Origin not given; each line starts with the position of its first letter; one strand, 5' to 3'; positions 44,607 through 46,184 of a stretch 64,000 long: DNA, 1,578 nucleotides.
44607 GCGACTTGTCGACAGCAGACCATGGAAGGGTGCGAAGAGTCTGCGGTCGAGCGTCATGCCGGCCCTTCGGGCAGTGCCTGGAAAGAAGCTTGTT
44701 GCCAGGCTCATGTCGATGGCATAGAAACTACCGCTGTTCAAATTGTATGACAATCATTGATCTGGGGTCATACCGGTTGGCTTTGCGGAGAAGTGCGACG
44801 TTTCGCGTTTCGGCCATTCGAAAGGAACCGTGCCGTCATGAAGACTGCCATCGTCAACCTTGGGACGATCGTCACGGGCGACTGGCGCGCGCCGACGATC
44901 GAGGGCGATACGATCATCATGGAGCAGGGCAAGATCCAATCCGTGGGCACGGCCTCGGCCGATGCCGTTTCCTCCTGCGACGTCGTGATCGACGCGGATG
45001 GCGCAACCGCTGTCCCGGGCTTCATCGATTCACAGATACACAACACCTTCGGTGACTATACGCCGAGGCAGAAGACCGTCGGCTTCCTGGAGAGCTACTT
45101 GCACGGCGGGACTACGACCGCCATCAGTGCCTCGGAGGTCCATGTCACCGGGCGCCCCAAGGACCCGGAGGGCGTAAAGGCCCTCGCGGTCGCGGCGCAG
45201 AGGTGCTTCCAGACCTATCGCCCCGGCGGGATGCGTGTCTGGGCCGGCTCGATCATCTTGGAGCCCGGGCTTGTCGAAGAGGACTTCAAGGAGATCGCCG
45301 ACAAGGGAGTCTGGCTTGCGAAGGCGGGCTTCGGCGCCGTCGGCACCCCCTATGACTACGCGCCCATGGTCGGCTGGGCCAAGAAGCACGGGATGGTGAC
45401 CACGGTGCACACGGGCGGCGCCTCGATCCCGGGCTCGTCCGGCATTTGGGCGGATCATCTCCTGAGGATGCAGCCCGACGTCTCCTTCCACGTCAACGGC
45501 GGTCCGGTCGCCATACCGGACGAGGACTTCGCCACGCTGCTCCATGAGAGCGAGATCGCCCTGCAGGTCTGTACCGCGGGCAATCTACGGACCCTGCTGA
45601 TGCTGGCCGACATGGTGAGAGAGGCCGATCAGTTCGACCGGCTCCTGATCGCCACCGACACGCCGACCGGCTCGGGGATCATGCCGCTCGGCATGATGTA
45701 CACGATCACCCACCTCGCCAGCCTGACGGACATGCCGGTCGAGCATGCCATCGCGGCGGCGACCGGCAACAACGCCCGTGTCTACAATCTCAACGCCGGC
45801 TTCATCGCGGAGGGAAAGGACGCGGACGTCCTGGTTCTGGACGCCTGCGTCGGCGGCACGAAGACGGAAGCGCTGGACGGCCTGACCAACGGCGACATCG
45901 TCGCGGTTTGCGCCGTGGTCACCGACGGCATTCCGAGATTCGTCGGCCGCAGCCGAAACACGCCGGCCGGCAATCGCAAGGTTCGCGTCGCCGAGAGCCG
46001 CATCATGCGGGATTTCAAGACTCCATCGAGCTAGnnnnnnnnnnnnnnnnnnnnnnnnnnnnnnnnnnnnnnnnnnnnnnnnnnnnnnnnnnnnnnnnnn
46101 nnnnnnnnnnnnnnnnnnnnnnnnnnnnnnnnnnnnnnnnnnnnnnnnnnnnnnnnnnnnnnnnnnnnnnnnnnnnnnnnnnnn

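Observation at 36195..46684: Ten-gene catabolic island tied together by a thrice-repeated GntR-type operator, wedged between the che operon and ctrA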

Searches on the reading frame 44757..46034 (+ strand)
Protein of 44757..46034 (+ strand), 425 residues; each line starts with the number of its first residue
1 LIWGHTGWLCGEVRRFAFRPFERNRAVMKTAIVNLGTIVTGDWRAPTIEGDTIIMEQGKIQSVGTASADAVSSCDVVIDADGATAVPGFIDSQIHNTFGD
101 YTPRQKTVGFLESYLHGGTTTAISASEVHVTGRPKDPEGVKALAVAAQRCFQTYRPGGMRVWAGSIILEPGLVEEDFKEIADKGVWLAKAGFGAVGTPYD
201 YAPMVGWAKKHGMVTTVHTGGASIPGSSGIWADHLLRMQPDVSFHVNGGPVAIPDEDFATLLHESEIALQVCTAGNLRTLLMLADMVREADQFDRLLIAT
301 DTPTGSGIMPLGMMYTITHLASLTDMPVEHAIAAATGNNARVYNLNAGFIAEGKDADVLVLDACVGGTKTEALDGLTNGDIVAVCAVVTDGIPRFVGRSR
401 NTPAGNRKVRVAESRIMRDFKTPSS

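Call 4: search_protein_families(library=pfam, proteins=[window:44757-46034:+])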
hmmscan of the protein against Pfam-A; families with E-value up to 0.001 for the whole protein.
window:44757-46034:+ (425 aa): 2 families
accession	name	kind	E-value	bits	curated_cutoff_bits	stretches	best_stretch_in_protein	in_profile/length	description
PF01979.26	Amidohydro_1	-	6.8e-15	55.6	25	1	85-382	2-335/345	Amidohydrolase family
PF07969.17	Amidohydro_3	-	8e-10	39.2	29.7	1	325-363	406-446/472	Amidohydrolase family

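Call 12: search_protein_families(library=ncbifam, proteins=[window:44757-46034:+], max_evalue=0.00001)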
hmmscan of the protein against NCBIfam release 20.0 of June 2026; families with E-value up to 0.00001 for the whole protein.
window:44757-46034:+ (425 aa): 25 families
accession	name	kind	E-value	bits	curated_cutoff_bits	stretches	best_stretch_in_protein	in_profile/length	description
TIGR01224.1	hutI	equivalog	3.2e-11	42.7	298.15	1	49-100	2-53/377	imidazolonepropionase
TIGR01178.1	ade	equivalog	6.5e-10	38.1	472.5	0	279-397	230-345/552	adenine deaminase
NF007457.0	PRK10027.1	equivalog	1.3e-08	33.5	768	1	51-124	50-117/588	adenine deaminase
NF004995.0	PRK06380.1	subfamily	1.9e-08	33.7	567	0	331-364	330-363/418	metal-dependent hydrolase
NF011990.0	PRK15446.2-6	subfamily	2.5e-08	33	233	0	32-106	4-76/390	alpha-D-ribose 1-methylphosphonate 5-triphosphate diphosphatase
NF005791.0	PRK07627.1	equivalog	2.8e-08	33.1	442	0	306-363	326-382/425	dihydroorotase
TIGR00221.1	nagA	equivalog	3e-08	33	225.65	0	296-363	302-368/380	N-acetylglucosamine-6-phosphate deacetylase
NF004701.0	PRK06038.1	equivalog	3.1e-08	32.8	609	0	30-97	5-67/432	N-ethylammeline chlorohydrolase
NF006839.0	PRK09357.1-4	equivalog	5.8e-08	31.8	576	0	310-363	328-381/422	dihydroorotase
NF002668.0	PRK02382.1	equivalog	9.7e-08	31.1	452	0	51-124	14-85/436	dihydroorotase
TIGR01975.1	isoAsp_dipep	equivalog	1.5e-07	30.9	331.25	0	316-363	314-362/389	beta-aspartyl-peptidase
TIGR02033.1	D-hydantoinase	equivalog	4.9e-07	29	393.25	0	34-125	4-91/454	dihydropyrimidinase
NF051886.1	XaaProDiPepCaul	equivalog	6.8e-07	28.6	500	0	47-97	15-65/398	Xaa-Pro dipeptidase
TIGR02318.1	phosphono_phnM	equivalog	8.8e-07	28.2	390.55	0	310-363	303-358/376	phosphonate metabolism protein PhnM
NF006559.0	PRK09060.1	equivalog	1e-06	27.3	482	0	49-95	21-64/444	dihydroorotase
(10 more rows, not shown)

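Call 24: find_encoding_contigs(protein=window:44838-46034:+, flank=10000, max_places=10)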
Protein window:44838-46034:+ (398 aa): 3 contigs read that carry it; 2 places shown.
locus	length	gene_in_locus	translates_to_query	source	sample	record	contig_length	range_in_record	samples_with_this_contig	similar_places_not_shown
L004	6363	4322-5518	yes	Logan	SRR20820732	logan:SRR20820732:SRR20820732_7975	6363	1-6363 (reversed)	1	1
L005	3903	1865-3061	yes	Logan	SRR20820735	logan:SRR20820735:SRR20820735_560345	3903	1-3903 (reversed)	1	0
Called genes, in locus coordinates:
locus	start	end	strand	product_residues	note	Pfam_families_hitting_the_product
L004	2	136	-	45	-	?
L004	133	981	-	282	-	PF02653:BPD_transp_2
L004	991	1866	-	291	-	PF02653:BPD_transp_2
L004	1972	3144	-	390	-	PF13433:Peripla_BP_5 (weak), PF13458:Peripla_BP_6, PF01094:ANF_receptor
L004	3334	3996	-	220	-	PF00392:GntR, PF07729:FCD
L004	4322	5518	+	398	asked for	PF07969:Amidohydro_3 (faint), PF01979:Amidohydro_1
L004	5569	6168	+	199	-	PF06684:AA_synth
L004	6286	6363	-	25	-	?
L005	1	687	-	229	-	?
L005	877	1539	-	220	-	PF00392:GntR, PF07729:FCD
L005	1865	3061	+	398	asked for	PF07969:Amidohydro_3 (faint), PF01979:Amidohydro_1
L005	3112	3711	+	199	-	PF06684:AA_synth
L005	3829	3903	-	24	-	?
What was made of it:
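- Checked: Independent gene calls on Logan contigs agree with the starts of four of these genes (call 24).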

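Call 32: search_dna_similar(query=window:44838-46034:+, collection=plasmids, mode=protein, max_rows=25, max_evalue=1e-30)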
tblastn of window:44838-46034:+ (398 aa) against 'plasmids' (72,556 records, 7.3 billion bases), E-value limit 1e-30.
Records with a match: 25; places in all: 25; records where one place covers at least 80% of the query: 25.
Best place of each record, by identity: 60-80% 4; <60% 21.
By first word of the organism name: Sulfitobacter 12; Rhizobium 3; Rhodococcus 2; Shinella 1; Mariluticola 1; Mesorhizobium 1; Agrobacterium 1; Thermomicrobium 1; Prescottella 1; Comamonadaceae 1; and 1 more.
By predicted mobility (MOB-suite, as given by PLSDB): non-mobilizable 22; conjugative 2; mobilizable 1.
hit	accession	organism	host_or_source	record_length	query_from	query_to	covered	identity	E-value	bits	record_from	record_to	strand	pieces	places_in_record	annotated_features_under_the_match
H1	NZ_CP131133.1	Shinella zoogloeoides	isolate,Activated charcoal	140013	1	397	100%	68.8%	2e-178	558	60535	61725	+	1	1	amidohydrolase family protein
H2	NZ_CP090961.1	Mariluticola halotolerans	sea sediment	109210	1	394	99%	67.3%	3e-179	560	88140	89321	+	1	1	amidohydrolase family protein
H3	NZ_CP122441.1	Mesorhizobium sp. WSM4875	Cicer arietinum kabuli,cell culture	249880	1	394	99%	65.7%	9e-180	561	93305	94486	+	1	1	amidohydrolase family protein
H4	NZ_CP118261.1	Agrobacterium vitis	Grape,cell culture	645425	1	393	99%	65.9%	4e-175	548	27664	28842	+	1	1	amidohydrolase family protein | amino acid synthesis family protein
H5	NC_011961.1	Thermomicrobium roseum DSM 5159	-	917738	1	386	97%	48.8%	3e-110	362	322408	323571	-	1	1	amidohydrolase family protein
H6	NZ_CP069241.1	Rhodococcus sp. USK13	cell culture,Sand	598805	4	380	95%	47.6%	1e-105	348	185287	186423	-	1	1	amidohydrolase family protein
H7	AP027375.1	Sulfitobacter pontiacus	-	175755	2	380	95%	44.2%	6e-92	309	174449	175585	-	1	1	hypothetical protein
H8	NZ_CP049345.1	Sulfitobacter pontiacus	-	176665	2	380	95%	44.2%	7e-92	309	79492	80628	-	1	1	amidohydrolase family protein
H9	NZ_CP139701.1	Sulfitobacter pontiacus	Bacterial Culture,hydrothermal vent ...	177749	2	380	95%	44.2%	7e-92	309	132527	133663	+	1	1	amidohydrolase family protein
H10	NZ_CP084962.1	Sulfitobacter pontiacus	cell culture,Seawater from the North ...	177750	2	380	95%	44.2%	7e-92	309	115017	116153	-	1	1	amidohydrolase family protein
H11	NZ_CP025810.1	Sulfitobacter sp. SK025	Marine surface water,North Sea (surface ...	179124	2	380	95%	44.2%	7e-92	309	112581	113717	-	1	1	amidohydrolase family protein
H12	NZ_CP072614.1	Sulfitobacter sp. CB2047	-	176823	2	380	95%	44.2%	7e-92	309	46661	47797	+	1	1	amidohydrolase family protein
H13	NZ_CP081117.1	Sulfitobacter pontiacus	-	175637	2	380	95%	44.2%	8e-92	309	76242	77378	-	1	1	amidohydrolase family protein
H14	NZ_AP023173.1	Rhodococcus qingshengii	-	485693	4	375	93%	43.4%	6e-89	300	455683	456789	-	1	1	amidohydrolase family protein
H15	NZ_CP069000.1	Sulfitobacter mediterraneus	Skeletonema costatum,The surface ...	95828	2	380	95%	42.4%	3e-89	301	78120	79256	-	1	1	amidohydrolase family protein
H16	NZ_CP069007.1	Sulfitobacter mediterraneus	Skeletonema costatum,The surface ...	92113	2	392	98%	41.0%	2e-87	296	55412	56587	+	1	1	amidohydrolase family protein | MarR family transcriptional regulator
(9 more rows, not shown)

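Call 33: get_annotated_region(hit=H1, flank=12000)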
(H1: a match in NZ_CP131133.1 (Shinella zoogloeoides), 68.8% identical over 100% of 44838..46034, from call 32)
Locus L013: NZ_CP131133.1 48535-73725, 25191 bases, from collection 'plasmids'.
description: Shinella zoogloeoides strain Teo12 plasmid p3_Teo12, complete sequence
organism: Shinella zoogloeoides (NCBI taxid 352475)
taxonomy: Bacteria; Pseudomonadota; Alphaproteobacteria; Hyphomicrobiales; Rhizobiaceae; Shinella; Shinella zoogloeoides
host: -; source: isolate,Activated charcoal; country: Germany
typing (MOB-suite, as given by PLSDB): non-mobilizable; mating-pair formation MPF_T
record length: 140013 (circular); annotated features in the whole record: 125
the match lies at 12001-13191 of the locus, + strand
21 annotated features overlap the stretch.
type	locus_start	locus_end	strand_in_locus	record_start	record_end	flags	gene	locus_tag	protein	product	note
CDS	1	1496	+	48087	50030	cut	-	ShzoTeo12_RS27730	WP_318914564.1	HAD hydrolase family protein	-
CDS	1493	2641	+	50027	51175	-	-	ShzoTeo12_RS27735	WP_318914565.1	hypothetical protein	-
CDS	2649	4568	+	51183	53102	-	-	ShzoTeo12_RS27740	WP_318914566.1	hypothetical protein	-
CDS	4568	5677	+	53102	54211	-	-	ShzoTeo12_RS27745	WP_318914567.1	hypothetical protein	-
CDS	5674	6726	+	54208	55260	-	-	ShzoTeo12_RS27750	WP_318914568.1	PfkB family carbohydrate kinase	-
CDS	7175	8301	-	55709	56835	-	-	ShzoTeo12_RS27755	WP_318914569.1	IS3 family transposase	-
CDS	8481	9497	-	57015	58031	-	-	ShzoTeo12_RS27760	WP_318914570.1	tyrosine-type recombinase/integrase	GO:0015074 - DNA integration [Evidence IEA]; GO:0006310 - DNA recombination [Evidence IEA]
CDS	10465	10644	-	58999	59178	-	-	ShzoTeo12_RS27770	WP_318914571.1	hypothetical protein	-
CDS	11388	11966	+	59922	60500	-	-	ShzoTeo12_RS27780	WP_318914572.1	amino acid synthesis family protein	-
CDS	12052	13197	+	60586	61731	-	-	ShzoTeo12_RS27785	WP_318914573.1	amidohydrolase family protein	-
CDS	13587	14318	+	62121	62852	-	-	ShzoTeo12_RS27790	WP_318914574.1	transporter substrate-binding domain-containing protein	-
CDS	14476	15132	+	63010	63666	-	-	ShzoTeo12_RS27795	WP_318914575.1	ABC transporter permease subunit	GO:0015837 - amine transport [Evidence IEA]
CDS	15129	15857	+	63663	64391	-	glnQ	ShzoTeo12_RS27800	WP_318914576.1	glutamine ABC transporter ATP-binding protein GlnQ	GO:0003333 - amino acid transmembrane transport [Evidence IEA]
CDS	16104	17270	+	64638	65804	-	-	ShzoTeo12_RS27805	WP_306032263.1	IS110-like element ISRel9 family transposase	GO:0006313 - DNA transposition [Evidence IEA]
CDS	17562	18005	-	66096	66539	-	-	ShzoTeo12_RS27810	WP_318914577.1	LysR substrate-binding domain-containing protein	-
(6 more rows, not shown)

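Call 34: get_annotated_region(hit=H3, flank=12000)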
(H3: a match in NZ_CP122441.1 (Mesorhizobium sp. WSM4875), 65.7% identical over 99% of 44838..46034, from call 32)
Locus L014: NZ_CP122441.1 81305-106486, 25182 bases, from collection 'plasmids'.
description: Mesorhizobium sp. WSM4875 plasmid pWSM4875, complete sequence
organism: Mesorhizobium sp. WSM4875 (NCBI taxid 3038539)
taxonomy: Bacteria; Pseudomonadota; Alphaproteobacteria; Hyphomicrobiales; Phyllobacteriaceae; Mesorhizobium; Mesorhizobium sp. WSM4875
host: -; source: Cicer arietinum kabuli,cell culture; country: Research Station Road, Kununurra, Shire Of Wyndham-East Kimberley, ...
typing (MOB-suite, as given by PLSDB): conjugative; relaxase MOBQ; mating-pair formation MPF_T
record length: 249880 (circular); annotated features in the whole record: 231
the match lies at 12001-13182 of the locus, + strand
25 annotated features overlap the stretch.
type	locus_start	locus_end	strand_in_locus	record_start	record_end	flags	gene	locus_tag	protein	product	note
CDS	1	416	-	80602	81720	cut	-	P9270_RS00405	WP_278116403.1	branched-chain amino acid ABC transporter substrate-binding protein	GO:0015803 - branched-chain amino acid transport [Evidence IEA]; GO:0055085 - transmembrane transport [Evidence IEA]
CDS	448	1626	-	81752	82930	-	-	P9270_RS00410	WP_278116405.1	ArgE/DapE family deacylase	-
CDS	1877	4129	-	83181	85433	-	-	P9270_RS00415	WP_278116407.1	xanthine dehydrogenase family protein molybdopterin-binding subunit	-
CDS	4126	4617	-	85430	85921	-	-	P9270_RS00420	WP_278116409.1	(2Fe-2S)-binding protein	-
CDS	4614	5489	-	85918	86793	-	-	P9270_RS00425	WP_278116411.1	xanthine dehydrogenase family protein subunit M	-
CDS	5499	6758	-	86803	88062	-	-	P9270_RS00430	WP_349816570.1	FAD-binding oxidoreductase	-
CDS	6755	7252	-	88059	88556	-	-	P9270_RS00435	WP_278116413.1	type II 3-dehydroquinate dehydratase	-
CDS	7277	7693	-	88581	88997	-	-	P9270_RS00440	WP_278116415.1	type II 3-dehydroquinate dehydratase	-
CDS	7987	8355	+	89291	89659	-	-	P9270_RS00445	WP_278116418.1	hypothetical protein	-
CDS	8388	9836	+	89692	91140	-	-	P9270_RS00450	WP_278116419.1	NAD-dependent succinate-semialdehyde dehydrogenase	-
CDS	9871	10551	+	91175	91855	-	-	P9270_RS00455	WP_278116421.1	hypothetical protein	-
CDS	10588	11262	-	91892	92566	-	-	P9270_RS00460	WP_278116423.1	GntR family transcriptional regulator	-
CDS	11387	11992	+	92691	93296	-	-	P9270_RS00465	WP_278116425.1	amino acid synthesis family protein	-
CDS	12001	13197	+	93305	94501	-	-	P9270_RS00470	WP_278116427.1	amidohydrolase family protein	-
CDS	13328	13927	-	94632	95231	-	-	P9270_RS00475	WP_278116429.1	hypothetical protein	-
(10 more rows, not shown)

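Call 35: get_annotated_region(hit=H2, flank=12000)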
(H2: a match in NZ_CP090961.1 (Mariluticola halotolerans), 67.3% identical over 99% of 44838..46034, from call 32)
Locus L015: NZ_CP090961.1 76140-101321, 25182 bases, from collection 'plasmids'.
description: Mariluticola halotolerans strain LMO-2 plasmid unnamed, complete sequence
organism: Mariluticola halotolerans (NCBI taxid 2909283)
taxonomy: Bacteria; Pseudomonadota; Alphaproteobacteria; Hyphomicrobiales; Devosiaceae; Mariluticola; Mariluticola halotolerans
host: -; source: sea sediment; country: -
typing (MOB-suite, as given by PLSDB): non-mobilizable
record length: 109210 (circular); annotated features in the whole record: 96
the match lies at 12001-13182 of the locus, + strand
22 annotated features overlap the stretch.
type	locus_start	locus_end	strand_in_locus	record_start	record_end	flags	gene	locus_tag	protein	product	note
CDS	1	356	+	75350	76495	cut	-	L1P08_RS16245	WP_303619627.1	glycosyltransferase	-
CDS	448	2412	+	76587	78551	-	asnB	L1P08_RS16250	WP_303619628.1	asparagine synthase (glutamine-hydrolyzing)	GO:0006529 - asparagine biosynthetic process [Evidence IEA]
CDS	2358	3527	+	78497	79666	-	-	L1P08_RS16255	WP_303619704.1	glycosyltransferase family 4 protein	-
CDS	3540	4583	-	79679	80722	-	-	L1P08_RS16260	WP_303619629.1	ABC transporter substrate-binding protein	-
CDS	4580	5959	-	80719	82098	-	-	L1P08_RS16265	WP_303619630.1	sensor histidine kinase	-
CDS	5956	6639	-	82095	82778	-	-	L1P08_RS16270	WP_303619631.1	response regulator transcription factor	GO:0000160 - phosphorelay signal transduction system [Evidence IEA]; GO:0006355 - regulation of DNA-templated ...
CDS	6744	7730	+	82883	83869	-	-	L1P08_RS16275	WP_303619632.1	tripartite tricarboxylate transporter substrate-binding protein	-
CDS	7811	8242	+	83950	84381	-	-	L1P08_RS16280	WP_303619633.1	tripartite tricarboxylate transporter TctB family protein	-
CDS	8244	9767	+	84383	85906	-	-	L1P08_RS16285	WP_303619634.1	tripartite tricarboxylate transporter permease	-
CDS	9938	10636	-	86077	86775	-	-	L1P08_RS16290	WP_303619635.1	GntR family transcriptional regulator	-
CDS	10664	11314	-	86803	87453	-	-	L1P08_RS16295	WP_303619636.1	DUF4286 family protein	-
CDS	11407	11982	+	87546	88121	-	-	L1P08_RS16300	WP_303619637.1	amino acid synthesis family protein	-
CDS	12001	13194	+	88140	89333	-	-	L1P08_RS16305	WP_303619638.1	amidohydrolase family protein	-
CDS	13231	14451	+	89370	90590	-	-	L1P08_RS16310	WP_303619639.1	FAD-dependent monooxygenase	-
CDS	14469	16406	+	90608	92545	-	-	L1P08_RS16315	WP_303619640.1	TRAP transporter fused permease subunit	-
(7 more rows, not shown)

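Call 36: get_annotated_region(hit=H4, flank=12000)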
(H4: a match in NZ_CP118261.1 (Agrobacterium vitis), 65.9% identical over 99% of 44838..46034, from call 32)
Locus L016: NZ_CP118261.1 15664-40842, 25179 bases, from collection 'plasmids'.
description: Agrobacterium vitis strain T60/94 plasmid pAt, complete sequence
organism: Agrobacterium vitis (NCBI taxid 373)
taxonomy: Bacteria; Pseudomonadota; Alphaproteobacteria; Hyphomicrobiales; Rhizobiaceae; Agrobacterium; Agrobacterium vitis
host: -; source: Grape,cell culture; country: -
typing (MOB-suite, as given by PLSDB): conjugative; replicon rep_cluster_287; relaxase MOBQ; mating-pair formation MPF_T
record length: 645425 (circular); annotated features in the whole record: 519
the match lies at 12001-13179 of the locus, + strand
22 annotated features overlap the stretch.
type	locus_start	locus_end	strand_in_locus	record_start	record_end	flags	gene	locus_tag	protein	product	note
CDS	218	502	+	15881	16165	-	-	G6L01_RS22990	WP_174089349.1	hypothetical protein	-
CDS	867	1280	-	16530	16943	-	-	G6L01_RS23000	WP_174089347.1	hypothetical protein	-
CDS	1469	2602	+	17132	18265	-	-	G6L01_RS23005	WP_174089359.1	RHE_PE00001 family protein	-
CDS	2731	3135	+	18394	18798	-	-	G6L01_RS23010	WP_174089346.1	hypothetical protein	-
CDS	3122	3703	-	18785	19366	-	-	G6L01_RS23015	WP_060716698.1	recombinase family protein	GO:0006310 - DNA recombination [Evidence IEA]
CDS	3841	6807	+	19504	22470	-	-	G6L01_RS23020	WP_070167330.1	Tn3 family transposase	-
CDS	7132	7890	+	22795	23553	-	-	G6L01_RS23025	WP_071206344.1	FadR/GntR family transcriptional regulator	-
CDS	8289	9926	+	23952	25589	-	-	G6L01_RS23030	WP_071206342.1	carboxylesterase family protein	-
CDS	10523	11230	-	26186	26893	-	-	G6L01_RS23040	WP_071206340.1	GntR family transcriptional regulator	-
CDS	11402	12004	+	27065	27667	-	-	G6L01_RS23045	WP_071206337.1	amino acid synthesis family protein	-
CDS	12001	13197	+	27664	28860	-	-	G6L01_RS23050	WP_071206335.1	amidohydrolase family protein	-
CDS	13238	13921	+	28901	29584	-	-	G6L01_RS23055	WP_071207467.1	DUF4286 family protein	-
CDS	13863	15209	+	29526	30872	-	-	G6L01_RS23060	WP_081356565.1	FAD-dependent monooxygenase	-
CDS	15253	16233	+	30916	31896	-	-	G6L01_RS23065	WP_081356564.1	ABC transporter substrate-binding protein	-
CDS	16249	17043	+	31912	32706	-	-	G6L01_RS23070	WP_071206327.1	ABC transporter ATP-binding protein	-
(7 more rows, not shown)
